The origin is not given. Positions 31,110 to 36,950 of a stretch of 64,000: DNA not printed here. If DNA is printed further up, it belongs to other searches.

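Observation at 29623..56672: Co-oriented ECF sigma / TPR Ser-Thr kinase / SapC / giant TpsA / TpsB block wedged between recQ and the tol-pal-queEC-tRNA-Lys cluster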

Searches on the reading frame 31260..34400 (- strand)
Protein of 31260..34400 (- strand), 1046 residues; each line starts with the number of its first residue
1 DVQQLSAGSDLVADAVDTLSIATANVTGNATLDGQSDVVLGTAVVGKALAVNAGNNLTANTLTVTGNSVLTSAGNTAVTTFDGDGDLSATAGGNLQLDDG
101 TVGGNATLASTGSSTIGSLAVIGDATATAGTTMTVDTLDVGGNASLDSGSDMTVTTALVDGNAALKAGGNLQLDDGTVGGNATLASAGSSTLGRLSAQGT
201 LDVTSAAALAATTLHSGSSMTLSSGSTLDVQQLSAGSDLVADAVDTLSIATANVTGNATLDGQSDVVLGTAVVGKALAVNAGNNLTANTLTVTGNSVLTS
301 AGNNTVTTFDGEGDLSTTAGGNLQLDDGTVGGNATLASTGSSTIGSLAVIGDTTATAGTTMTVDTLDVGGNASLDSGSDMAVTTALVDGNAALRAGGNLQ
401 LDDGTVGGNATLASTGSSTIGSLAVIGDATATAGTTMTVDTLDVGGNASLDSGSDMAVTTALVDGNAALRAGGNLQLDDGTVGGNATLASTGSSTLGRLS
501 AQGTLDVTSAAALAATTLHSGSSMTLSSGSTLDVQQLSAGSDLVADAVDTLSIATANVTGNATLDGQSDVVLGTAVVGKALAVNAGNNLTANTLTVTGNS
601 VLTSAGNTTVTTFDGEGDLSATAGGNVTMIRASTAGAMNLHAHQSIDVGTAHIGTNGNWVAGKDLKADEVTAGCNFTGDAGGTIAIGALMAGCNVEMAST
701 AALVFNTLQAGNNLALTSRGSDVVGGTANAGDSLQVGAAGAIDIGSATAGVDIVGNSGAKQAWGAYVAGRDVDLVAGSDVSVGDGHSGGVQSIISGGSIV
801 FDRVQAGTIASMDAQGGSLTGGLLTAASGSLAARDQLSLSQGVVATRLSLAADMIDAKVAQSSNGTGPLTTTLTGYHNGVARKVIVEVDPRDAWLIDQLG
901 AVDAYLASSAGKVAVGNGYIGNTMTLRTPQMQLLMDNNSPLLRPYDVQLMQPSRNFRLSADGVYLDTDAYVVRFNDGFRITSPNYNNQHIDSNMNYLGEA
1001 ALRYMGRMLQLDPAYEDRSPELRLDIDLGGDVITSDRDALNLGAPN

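Call 8: search_protein_families(library=ncbifam, proteins=[window:31260-34400:-], max_evalue=0.01)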
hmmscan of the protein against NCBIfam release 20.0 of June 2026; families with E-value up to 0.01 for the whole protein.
window:31260-34400:- (1046 aa): 2 families
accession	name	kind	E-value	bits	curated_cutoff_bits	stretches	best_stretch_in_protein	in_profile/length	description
NF042910.1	FMH_DH_FwdC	exception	5e-07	29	340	3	356-476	74-201/271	tungsten-dependent formylmethanofuran dehydrogenase subunit FwdC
TIGR03122.1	one_C_dehyd_C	equivalog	0.0034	16.7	130.65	3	355-476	72-200/260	formylmethanofuran dehydrogenase subunit C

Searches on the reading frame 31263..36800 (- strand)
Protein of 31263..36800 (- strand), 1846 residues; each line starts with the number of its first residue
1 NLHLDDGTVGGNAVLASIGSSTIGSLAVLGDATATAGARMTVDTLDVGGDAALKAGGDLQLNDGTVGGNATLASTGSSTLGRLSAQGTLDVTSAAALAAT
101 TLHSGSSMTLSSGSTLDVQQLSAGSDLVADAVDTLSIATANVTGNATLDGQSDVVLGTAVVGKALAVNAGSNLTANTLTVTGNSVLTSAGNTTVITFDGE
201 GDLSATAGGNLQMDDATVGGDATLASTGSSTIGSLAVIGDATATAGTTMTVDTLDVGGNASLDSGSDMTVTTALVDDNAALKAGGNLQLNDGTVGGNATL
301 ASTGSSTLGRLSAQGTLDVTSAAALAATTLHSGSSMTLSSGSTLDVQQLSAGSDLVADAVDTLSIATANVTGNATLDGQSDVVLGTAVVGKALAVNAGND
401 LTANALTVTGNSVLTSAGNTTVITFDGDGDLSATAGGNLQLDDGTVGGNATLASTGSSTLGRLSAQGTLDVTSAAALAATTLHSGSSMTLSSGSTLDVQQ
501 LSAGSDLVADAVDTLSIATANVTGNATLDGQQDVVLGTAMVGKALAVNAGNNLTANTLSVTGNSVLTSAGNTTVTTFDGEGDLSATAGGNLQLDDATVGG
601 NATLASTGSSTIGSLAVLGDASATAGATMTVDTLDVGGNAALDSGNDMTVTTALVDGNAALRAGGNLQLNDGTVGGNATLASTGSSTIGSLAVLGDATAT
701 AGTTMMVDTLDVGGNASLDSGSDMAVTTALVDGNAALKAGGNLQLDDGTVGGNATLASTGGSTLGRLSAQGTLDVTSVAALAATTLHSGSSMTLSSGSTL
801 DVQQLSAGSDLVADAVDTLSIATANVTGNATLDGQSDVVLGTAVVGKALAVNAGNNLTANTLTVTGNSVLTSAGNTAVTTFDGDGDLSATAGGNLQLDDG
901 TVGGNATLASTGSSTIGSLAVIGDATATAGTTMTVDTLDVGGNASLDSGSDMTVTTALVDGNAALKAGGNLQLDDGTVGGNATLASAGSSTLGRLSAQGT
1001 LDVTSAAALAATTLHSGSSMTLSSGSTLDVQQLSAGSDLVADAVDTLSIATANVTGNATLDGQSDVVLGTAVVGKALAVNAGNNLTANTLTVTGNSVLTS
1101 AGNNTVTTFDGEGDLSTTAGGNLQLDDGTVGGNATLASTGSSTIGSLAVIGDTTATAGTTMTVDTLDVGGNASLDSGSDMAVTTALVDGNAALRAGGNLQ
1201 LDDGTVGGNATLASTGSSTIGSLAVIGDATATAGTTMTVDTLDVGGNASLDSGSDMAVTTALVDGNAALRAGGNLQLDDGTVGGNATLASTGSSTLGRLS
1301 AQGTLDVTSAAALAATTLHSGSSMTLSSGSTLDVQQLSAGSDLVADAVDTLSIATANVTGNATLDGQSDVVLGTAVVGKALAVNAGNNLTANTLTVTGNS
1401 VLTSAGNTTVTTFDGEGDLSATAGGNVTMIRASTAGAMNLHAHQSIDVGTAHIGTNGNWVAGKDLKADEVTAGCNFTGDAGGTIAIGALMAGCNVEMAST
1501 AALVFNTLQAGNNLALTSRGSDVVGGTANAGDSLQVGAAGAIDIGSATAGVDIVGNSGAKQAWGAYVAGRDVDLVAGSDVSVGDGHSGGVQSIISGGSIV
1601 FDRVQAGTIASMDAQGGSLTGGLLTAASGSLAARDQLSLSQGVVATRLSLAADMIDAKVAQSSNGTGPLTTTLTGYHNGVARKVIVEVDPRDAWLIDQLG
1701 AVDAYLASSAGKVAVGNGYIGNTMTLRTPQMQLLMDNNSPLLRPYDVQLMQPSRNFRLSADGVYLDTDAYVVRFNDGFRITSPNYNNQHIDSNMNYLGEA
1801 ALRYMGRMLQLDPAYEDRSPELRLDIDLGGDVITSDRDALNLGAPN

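Call 63: search_protein_families(library=ncbifam, proteins=[window:31263-36800:-], max_evalue=0.001)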
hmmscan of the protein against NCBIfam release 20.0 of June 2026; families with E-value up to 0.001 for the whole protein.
window:31263-36800:- (1846 aa): 1 family
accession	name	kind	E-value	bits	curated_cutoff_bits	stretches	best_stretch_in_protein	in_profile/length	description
NF042910.1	FMH_DH_FwdC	exception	4.9e-07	29.1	340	1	1157-1277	75-202/271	tungsten-dependent formylmethanofuran dehydrogenase subunit FwdC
